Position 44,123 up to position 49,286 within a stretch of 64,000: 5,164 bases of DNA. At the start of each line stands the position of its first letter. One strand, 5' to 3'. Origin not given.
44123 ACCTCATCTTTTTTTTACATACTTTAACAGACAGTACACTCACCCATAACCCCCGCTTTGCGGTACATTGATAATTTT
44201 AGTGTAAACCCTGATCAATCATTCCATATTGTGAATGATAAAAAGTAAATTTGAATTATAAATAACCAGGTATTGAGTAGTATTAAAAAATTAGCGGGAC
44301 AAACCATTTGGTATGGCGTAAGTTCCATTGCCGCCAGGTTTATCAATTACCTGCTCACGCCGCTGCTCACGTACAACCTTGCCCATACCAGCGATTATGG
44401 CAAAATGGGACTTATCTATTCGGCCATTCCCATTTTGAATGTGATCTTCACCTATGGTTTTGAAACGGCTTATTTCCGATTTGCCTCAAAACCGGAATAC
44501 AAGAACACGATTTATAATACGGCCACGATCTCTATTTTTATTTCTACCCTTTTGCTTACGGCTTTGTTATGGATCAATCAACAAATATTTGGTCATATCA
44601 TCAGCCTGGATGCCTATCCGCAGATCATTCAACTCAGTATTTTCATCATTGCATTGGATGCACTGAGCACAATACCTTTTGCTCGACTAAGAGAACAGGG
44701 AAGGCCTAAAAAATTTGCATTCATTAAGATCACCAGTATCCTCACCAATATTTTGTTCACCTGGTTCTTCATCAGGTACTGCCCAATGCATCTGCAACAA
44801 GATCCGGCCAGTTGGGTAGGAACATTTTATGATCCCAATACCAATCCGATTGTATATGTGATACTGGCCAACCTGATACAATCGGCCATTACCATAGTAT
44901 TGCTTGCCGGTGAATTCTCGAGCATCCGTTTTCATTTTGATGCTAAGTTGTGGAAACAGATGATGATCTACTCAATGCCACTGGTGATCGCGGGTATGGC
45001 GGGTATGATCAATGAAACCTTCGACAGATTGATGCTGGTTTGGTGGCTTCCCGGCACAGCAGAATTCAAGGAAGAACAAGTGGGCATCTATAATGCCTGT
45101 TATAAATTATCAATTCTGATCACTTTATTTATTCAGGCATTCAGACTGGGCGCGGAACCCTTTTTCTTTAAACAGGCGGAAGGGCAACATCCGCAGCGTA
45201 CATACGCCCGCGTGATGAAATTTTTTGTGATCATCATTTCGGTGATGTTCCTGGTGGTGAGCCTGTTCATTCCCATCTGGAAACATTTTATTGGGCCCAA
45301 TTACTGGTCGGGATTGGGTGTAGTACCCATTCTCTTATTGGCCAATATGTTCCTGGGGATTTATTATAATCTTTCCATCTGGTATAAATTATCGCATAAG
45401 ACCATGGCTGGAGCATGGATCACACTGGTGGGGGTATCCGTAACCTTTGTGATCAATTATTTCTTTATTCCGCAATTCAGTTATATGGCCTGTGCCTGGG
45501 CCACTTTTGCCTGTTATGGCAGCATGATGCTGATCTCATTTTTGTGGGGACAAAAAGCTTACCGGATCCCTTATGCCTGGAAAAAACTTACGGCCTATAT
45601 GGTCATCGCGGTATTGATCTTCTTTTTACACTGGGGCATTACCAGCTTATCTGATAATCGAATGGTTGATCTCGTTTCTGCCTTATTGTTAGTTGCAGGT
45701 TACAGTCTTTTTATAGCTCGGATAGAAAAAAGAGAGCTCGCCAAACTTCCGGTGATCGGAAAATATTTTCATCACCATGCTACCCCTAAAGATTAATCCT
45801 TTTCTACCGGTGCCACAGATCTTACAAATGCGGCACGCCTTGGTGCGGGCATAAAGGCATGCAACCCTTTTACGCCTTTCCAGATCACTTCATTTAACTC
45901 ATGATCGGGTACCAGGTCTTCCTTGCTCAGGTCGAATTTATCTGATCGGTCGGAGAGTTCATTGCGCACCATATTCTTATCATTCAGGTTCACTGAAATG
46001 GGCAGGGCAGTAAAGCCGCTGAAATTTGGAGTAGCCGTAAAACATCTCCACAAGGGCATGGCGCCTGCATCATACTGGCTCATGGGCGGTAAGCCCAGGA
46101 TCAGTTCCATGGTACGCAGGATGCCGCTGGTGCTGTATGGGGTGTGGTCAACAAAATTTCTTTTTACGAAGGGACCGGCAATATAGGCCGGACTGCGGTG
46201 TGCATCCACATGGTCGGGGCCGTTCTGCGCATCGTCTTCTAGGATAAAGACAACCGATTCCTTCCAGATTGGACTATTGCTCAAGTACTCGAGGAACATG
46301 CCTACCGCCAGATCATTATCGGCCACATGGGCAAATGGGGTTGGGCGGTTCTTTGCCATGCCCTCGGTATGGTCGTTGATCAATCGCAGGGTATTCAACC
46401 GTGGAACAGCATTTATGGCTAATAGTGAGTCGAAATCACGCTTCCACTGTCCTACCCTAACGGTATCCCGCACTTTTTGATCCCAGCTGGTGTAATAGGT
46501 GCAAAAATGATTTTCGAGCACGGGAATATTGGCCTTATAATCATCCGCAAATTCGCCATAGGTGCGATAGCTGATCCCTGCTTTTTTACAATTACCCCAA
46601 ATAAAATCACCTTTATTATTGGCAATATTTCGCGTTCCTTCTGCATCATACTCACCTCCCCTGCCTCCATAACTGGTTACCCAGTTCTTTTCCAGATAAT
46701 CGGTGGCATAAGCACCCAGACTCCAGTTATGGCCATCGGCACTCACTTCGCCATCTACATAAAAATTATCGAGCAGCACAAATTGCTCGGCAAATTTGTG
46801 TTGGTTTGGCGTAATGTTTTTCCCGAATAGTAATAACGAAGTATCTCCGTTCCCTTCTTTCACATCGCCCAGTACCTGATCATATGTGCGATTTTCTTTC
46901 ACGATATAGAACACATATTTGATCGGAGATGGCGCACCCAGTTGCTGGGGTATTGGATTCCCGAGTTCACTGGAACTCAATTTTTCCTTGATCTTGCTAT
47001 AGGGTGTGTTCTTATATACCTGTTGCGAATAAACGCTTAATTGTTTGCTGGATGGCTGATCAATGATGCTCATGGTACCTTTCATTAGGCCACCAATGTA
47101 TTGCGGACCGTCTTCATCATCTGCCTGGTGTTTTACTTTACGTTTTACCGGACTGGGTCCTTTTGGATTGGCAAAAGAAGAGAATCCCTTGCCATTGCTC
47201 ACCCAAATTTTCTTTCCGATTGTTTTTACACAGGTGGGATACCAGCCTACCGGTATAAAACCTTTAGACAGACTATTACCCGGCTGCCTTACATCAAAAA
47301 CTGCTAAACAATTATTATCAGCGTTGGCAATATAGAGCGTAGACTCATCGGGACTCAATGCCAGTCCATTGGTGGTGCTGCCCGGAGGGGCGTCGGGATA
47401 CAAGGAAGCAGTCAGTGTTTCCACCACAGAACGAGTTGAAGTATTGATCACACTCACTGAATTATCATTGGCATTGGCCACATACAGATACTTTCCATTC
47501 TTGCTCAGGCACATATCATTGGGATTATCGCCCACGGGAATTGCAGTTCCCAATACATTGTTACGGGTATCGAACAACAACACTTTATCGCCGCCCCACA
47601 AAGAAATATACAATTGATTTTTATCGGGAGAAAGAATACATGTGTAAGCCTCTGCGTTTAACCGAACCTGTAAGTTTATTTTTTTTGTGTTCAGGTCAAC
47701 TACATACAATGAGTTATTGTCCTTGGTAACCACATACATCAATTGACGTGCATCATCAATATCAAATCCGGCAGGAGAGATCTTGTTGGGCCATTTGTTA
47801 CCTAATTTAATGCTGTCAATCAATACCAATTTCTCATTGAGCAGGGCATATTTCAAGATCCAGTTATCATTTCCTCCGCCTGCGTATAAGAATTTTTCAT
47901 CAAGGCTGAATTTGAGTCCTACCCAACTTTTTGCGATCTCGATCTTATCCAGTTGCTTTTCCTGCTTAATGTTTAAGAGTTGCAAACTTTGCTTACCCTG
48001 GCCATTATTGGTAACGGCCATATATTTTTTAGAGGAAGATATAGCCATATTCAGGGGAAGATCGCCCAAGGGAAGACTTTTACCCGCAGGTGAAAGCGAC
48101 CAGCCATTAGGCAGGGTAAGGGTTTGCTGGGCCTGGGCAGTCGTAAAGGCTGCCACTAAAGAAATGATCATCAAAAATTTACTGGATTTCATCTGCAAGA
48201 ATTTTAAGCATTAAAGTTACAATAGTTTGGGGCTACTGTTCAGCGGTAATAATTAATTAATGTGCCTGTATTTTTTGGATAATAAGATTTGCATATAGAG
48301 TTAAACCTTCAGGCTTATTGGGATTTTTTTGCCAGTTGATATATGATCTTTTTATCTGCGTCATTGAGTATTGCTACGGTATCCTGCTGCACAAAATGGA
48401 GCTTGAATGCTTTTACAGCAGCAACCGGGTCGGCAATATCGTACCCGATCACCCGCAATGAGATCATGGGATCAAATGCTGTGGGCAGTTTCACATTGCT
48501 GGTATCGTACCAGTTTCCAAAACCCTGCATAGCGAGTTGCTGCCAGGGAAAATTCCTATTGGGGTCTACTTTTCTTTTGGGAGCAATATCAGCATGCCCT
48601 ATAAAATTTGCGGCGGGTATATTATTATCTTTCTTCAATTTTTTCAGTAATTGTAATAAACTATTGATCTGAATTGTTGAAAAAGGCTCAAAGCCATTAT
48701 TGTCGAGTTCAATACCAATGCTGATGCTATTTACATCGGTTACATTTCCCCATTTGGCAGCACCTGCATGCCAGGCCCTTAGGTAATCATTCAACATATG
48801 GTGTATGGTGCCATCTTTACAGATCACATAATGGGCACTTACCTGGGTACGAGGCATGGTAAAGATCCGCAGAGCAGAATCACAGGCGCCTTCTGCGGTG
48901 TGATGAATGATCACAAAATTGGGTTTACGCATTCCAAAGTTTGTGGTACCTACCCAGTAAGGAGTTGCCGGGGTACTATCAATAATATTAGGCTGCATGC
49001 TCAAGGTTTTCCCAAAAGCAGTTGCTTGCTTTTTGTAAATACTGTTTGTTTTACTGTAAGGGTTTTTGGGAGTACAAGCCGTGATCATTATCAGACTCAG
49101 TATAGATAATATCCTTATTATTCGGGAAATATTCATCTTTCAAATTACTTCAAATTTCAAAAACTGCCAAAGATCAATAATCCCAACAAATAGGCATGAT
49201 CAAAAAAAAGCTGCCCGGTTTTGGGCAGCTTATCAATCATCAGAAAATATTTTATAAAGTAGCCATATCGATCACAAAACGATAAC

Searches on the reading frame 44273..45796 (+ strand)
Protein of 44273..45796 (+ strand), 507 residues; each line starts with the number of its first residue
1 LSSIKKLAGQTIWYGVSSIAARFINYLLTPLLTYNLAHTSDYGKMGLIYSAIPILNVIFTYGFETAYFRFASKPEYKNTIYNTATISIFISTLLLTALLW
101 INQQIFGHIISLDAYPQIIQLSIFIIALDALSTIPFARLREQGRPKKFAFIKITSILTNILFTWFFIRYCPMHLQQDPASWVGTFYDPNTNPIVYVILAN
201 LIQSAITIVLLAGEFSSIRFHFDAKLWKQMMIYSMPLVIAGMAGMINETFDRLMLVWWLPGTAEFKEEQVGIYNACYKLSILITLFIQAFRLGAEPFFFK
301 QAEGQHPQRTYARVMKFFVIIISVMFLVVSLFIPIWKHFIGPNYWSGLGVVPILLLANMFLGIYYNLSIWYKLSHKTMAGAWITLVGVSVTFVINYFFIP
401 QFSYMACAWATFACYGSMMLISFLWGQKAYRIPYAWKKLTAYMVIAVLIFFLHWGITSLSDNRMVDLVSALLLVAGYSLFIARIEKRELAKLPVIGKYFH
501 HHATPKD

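Call 10: search_protein_families(library=pfam, proteins=[window:44273-45796:+], max_evalue=0.001)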
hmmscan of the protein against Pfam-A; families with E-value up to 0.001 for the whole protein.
window:44273-45796:+ (507 aa): 1 family
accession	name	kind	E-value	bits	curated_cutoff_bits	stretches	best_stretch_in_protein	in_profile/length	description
PF01943.22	Polysacc_synt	-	1.8e-13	51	28.2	1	10-288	4-259/274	Polysaccharide biosynthesis protein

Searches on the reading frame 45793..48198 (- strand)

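Call 10: search_protein_families(library=pfam, proteins=[window:45793-48198:-], max_evalue=0.001)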
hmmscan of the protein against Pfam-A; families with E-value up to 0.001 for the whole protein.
window:45793-48198:- (801 aa): 7 families
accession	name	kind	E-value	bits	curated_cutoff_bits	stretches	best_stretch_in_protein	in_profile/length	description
PF10282.15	Lactonase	-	6.5e-16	58.9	21.7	1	187-311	148-281/344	Lactonase, 7-bladed beta-propeller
PF04185.19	Phosphoesterase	-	3.8e-12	46.5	23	1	454-704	98-356/356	Phosphoesterase family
PF08450.18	SGL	-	2.7e-09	37.4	26.3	1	225-311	87-171/246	SMP-30/Gluconolactonase/LRE-like region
PF23414.1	Beta-prop_EML_2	-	2.9e-08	33.9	90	1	155-255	13-112/266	Echinoderm microtubule-associated protein second beta-propeller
PF25174.1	Beta-prop_THOC3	-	7e-08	32.2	305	1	189-296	54-152/272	THOC3 beta-propeller domain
PF02239.22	Cytochrom_D1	-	4.9e-06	25.8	25.5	0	157-214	288-348/368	Cytochrome D1 heme domain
PF21783.3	YNCE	-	0.00012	22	27.1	1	93-269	115-287/339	YNCE-like beta-propeller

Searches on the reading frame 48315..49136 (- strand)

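Call 10: search_protein_families(library=pfam, proteins=[window:48315-49136:-], max_evalue=0.001)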
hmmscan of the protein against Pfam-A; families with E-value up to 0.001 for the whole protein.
window:48315-49136:- (273 aa): 1 family
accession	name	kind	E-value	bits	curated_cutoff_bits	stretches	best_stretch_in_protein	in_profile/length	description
PF01510.30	Amidase_2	-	3.8e-31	108.6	26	1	70-193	3-130/131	N-acetylmuramoyl-L-alanine amidase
